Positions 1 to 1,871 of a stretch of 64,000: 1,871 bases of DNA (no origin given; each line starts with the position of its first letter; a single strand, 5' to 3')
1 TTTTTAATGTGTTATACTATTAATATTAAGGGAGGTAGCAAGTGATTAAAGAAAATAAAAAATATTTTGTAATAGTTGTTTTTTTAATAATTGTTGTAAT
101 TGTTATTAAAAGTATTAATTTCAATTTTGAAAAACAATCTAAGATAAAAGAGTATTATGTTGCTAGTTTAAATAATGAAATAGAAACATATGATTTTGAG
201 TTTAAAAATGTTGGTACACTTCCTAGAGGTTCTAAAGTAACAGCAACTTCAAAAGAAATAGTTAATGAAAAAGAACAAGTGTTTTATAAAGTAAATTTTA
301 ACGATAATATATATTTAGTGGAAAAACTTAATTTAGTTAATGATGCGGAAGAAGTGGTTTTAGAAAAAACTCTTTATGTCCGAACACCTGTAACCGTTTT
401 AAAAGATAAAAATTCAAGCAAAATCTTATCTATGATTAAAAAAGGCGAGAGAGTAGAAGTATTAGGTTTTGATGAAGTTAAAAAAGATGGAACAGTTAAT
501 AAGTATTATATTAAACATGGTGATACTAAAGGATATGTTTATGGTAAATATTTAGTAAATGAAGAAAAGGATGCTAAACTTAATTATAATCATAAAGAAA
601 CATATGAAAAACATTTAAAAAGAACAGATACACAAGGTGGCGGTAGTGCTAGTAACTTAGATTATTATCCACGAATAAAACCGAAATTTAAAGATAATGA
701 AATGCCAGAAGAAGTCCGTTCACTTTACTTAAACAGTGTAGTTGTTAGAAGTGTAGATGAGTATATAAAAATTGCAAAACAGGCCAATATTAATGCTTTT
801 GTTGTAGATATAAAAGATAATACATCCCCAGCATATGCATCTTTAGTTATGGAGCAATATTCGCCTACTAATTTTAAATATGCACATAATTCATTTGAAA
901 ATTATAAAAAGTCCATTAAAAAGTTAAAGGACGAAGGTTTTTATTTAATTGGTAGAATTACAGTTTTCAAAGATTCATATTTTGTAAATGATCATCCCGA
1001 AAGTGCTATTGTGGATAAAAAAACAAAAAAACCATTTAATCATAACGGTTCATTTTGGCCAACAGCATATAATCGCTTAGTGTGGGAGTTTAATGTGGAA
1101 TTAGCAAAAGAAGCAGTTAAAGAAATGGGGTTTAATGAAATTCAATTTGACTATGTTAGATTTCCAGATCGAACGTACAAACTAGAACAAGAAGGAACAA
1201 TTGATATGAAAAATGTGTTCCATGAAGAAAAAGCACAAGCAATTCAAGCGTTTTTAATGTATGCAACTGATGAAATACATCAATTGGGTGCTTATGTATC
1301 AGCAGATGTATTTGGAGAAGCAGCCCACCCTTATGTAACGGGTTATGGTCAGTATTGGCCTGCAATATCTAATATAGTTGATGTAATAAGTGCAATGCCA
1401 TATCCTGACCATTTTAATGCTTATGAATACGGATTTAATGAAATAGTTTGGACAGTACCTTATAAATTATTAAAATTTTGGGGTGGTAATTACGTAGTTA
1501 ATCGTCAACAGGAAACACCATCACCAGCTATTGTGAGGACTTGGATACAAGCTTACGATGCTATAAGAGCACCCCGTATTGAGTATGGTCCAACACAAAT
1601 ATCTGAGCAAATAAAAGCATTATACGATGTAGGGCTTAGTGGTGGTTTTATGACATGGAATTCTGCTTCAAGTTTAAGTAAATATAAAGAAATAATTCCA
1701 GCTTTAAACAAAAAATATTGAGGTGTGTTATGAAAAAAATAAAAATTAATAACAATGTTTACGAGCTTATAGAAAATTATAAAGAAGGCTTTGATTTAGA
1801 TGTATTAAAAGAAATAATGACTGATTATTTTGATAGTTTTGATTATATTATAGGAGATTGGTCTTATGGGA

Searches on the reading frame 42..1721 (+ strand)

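Call 84: search_protein_families(library=pfam, proteins=[window:42-1721:+], max_evalue=0.001)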
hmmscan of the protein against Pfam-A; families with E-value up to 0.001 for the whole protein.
window:42-1721:+ (559 aa): 2 families
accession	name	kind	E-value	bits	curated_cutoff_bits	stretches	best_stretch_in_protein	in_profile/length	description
PF13200.12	DUF4015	-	4.8e-68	230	27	1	230-543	4-311/313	Putative glycosyl hydrolase domain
PF08239.17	SH3_3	-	8.2e-07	29.6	27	0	124-171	11-53/54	Bacterial SH3 domain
